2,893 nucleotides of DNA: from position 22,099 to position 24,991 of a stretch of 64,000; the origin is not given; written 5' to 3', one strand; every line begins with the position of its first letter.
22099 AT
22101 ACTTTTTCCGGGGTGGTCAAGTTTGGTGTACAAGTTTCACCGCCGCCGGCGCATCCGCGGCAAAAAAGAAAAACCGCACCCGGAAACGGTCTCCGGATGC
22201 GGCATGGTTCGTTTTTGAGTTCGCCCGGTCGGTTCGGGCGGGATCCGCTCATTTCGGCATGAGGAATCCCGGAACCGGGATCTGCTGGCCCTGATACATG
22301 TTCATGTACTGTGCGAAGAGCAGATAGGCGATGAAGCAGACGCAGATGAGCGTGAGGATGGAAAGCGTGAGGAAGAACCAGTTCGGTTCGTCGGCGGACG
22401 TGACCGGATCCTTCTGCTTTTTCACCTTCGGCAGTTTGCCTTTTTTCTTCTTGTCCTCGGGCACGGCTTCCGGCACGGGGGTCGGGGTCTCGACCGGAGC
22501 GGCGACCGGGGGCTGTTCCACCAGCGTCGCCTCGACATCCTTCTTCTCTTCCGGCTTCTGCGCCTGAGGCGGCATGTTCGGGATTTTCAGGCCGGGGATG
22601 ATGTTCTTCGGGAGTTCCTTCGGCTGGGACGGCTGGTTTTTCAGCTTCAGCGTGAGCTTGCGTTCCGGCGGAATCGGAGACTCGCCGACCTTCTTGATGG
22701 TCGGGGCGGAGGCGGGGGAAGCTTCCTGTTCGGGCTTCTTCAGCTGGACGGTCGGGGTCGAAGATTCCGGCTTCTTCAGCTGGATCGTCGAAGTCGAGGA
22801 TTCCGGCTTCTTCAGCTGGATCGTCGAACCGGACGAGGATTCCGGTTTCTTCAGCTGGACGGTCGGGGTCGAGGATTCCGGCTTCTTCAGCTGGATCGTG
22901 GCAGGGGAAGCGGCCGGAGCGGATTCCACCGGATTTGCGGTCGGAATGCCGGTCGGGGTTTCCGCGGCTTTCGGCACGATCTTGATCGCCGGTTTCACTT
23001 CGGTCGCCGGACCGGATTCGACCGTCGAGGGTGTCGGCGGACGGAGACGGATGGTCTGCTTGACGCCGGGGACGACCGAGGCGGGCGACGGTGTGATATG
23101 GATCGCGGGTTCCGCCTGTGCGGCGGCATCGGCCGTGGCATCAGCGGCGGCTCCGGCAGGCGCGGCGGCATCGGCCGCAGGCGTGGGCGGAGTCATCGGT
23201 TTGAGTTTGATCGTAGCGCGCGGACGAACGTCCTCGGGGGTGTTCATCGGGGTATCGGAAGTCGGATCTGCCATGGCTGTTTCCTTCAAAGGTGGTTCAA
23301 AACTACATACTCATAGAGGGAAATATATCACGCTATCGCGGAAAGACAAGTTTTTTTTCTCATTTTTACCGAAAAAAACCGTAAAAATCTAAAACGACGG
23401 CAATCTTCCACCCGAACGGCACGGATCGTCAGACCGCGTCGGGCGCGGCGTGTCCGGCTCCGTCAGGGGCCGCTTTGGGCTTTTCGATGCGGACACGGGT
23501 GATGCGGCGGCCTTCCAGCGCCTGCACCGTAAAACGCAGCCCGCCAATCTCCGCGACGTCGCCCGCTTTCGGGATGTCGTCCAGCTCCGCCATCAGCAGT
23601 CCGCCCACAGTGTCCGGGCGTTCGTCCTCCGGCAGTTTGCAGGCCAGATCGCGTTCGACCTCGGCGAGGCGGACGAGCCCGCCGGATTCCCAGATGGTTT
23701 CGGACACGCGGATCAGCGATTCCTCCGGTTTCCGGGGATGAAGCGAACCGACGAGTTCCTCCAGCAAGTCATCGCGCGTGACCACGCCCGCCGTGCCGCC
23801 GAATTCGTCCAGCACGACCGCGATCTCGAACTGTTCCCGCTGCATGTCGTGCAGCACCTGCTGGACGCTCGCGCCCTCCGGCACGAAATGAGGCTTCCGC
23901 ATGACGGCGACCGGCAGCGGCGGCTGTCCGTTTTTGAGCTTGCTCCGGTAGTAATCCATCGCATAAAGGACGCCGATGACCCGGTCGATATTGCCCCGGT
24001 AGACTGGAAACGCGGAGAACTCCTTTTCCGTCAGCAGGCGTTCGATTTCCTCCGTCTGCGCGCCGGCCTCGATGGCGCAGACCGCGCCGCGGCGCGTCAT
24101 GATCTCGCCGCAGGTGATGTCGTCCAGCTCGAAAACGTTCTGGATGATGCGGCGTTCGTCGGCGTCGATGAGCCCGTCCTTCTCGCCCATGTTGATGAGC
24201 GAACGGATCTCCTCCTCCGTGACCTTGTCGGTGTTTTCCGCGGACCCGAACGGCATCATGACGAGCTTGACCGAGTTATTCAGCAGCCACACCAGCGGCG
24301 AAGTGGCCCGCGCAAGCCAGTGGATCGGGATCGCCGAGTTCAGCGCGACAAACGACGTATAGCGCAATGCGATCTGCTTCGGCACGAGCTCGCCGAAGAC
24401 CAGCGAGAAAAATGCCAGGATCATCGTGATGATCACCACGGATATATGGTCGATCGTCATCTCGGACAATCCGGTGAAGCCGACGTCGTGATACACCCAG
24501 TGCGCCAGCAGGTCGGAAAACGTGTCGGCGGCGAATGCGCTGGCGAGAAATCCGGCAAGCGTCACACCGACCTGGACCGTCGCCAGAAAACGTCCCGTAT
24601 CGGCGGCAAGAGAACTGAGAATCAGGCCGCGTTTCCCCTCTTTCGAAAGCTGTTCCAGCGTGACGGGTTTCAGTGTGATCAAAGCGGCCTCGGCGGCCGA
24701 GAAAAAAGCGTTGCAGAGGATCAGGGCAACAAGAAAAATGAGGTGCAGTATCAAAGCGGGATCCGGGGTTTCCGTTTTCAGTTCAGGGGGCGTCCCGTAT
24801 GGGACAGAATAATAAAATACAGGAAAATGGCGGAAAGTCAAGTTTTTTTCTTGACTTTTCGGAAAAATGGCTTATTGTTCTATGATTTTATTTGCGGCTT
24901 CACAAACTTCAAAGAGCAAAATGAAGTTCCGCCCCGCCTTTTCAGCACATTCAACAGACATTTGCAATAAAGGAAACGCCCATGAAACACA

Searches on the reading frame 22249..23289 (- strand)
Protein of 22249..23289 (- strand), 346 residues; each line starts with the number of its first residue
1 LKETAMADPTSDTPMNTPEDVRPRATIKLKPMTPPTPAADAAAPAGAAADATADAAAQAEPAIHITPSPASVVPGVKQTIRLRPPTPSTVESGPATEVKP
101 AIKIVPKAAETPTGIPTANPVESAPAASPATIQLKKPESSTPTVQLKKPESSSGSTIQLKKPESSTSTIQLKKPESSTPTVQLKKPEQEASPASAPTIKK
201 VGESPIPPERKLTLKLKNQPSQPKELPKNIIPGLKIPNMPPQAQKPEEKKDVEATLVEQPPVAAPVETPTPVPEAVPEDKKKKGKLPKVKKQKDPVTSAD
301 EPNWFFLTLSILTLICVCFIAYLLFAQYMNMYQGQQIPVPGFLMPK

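Call 8: search_protein_families(library=pfam, proteins=[window:22249-23289:-], max_evalue=0.001)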
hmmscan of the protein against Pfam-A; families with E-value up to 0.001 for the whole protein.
window:22249-23289:- (346 aa): 0 families

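Call 17: search_protein_families(library=ncbifam, proteins=[window:22249-23289:-], max_evalue=0.01)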
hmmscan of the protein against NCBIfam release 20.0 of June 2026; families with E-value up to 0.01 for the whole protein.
window:22249-23289:- (346 aa): 0 families

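Call 37: search_protein_families(library=pfam, proteins=[window:22249-23289:-], max_evalue=10)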
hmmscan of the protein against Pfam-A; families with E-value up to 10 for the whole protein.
window:22249-23289:- (346 aa): 1 family
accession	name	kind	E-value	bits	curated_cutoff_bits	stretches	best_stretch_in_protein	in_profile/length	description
PF21506.2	Knl-2-like_dom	-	0.8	10.1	27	0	156-165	14-23/54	Kinetochore null protein 2-like domain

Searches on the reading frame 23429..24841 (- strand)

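Call 8: search_protein_families(library=pfam, proteins=[window:23429-24841:-], max_evalue=0.001)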
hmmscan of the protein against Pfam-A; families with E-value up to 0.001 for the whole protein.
window:23429-24841:- (470 aa): 3 families
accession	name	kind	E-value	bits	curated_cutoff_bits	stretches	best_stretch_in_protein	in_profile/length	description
PF01595.25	CNNM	-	1.3e-46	159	28.4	1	36-229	2-181/181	Cyclin M transmembrane N-terminal domain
PF03471.22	CorC_HlyC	-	1.4e-20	73.5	27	1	379-455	3-80/81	Transporter associated domain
PF00571.33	CBS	-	1.9e-12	47.7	24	1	313-364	4-56/57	CBS domain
